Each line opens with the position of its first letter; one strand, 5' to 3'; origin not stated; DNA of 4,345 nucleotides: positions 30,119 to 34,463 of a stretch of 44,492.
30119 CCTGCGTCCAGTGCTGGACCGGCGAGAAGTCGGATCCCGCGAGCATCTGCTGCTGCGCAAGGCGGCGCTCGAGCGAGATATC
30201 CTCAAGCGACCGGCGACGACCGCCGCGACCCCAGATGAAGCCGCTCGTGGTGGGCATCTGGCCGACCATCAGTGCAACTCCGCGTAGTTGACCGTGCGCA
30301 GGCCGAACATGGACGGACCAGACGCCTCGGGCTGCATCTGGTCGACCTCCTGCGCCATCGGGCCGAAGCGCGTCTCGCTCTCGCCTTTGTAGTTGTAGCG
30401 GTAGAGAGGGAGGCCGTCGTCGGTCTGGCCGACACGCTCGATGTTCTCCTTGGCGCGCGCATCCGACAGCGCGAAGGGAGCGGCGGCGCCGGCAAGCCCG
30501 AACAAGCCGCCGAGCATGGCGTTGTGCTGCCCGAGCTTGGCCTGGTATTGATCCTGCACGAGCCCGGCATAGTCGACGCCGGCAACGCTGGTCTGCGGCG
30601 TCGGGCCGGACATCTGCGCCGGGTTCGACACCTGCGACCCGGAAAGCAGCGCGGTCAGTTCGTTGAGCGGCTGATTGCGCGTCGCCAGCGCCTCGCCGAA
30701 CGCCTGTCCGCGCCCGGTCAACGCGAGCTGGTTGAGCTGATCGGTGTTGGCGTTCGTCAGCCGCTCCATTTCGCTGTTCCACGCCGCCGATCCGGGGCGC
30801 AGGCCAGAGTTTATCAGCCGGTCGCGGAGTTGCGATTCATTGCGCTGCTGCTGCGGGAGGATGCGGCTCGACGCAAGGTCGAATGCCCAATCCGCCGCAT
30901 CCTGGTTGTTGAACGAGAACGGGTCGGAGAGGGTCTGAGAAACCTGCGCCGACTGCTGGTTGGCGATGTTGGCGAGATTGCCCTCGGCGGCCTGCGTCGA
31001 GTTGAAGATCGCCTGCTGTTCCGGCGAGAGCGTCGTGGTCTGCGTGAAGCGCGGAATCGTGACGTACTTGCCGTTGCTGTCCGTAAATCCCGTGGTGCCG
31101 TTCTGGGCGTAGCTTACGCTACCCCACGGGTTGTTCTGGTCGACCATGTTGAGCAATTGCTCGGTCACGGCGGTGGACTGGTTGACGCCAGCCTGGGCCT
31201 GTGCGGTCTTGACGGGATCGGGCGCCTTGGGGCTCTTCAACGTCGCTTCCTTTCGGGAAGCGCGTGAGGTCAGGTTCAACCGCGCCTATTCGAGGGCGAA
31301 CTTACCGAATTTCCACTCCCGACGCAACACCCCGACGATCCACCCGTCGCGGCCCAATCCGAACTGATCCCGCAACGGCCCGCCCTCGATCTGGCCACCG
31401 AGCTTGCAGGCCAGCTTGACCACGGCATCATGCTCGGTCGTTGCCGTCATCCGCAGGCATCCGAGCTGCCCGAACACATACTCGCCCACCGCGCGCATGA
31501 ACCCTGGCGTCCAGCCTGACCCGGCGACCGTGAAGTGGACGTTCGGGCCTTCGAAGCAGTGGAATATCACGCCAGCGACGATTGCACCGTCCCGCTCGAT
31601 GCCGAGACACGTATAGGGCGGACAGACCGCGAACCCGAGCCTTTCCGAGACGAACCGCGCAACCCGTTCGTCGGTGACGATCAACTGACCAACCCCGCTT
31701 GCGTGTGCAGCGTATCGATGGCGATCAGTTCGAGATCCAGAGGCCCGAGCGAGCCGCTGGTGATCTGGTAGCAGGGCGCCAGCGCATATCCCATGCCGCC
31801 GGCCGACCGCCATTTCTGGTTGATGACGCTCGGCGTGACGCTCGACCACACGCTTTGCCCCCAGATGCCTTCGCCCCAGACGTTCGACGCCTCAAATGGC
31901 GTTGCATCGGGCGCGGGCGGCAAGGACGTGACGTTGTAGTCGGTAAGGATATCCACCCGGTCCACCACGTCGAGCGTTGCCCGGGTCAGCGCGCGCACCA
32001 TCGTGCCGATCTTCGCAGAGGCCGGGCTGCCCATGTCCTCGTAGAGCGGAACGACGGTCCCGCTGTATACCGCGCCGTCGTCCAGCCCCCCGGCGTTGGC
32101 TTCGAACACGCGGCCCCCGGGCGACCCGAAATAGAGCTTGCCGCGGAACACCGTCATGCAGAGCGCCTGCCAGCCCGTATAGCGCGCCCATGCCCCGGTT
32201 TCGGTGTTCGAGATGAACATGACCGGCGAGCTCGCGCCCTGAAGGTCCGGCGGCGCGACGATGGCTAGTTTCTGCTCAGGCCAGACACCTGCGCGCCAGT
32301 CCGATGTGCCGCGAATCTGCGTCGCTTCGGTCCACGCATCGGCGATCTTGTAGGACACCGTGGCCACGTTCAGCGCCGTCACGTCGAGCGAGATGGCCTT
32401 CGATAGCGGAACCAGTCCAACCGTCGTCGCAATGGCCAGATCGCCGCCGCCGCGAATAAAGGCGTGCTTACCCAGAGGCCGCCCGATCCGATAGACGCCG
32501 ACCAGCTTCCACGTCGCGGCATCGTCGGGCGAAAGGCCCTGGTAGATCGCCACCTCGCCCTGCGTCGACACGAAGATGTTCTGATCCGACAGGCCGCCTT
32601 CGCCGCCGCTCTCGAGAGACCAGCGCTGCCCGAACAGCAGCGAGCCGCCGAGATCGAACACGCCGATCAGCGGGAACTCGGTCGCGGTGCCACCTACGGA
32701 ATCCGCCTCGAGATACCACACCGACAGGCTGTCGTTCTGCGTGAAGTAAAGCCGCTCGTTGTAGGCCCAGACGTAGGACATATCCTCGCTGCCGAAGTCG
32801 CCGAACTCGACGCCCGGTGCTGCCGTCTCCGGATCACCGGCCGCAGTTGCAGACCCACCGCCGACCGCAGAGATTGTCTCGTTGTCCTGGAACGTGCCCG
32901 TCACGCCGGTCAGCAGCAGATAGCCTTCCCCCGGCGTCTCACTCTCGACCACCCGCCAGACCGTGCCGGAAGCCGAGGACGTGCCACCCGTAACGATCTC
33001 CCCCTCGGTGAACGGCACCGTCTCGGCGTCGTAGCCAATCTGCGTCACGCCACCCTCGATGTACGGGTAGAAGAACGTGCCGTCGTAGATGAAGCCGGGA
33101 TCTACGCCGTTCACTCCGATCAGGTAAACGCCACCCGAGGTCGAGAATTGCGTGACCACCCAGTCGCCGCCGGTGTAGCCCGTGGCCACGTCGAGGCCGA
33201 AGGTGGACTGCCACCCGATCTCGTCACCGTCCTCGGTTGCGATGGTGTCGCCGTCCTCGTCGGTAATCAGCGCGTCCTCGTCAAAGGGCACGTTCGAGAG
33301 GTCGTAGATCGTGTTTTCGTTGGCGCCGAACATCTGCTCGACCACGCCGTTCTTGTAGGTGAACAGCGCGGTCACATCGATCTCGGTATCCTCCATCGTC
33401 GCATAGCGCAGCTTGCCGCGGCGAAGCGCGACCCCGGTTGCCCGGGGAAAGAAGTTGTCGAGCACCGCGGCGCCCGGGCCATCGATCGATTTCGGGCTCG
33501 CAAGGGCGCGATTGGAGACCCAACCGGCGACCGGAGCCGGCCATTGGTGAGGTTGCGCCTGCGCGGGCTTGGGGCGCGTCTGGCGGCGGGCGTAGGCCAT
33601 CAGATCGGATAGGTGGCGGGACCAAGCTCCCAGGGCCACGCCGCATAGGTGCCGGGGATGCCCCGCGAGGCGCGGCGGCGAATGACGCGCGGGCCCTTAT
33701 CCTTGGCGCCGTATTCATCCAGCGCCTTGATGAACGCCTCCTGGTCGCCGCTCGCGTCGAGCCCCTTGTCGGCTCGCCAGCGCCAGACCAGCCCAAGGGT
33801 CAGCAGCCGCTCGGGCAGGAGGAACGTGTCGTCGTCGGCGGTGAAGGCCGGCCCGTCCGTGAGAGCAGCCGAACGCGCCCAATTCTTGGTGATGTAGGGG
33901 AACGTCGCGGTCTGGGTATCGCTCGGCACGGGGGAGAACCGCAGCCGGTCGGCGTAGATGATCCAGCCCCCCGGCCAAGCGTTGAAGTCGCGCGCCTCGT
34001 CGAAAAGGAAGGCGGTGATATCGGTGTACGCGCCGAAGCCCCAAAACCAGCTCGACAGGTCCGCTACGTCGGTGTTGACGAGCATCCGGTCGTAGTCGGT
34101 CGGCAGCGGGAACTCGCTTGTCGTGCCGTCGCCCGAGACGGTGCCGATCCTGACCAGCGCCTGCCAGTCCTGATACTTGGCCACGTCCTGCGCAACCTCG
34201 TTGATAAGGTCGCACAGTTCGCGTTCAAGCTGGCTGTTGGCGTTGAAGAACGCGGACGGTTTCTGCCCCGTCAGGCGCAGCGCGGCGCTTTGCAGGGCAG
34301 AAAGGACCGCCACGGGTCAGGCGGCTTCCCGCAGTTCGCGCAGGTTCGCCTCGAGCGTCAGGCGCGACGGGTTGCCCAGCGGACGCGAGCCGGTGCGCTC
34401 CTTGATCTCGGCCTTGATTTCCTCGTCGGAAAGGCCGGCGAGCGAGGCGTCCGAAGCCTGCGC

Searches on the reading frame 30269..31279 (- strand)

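Call 47: search_protein_families(library=phrogs, proteins=[window:30269-31279:-], max_evalue=0.00001)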
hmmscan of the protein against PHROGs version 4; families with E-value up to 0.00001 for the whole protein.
window:30269-31279:- (336 aa): 1 family
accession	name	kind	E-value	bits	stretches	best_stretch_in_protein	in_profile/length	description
phrog_6121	-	head and packaging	4.5e-99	333.6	2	12-187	6-196/392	virion structural protein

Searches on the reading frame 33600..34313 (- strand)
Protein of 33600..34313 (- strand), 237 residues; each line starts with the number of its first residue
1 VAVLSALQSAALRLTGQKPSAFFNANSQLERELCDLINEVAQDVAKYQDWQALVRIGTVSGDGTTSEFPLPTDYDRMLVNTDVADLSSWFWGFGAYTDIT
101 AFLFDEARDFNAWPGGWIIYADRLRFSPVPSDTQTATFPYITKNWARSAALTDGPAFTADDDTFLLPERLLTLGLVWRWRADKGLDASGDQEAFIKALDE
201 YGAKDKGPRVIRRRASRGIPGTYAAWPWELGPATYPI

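Call 102: search_protein_families(library=pfam, proteins=[window:33600-34313:-], max_evalue=0.001)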
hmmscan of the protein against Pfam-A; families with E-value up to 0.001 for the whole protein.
window:33600-34313:- (237 aa): 1 family
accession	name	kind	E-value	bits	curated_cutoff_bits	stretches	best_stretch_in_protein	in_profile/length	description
PF24175.2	SU10_adaptor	-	7.7e-13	49.8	27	1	6-206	5-186/194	SU10 adaptor protein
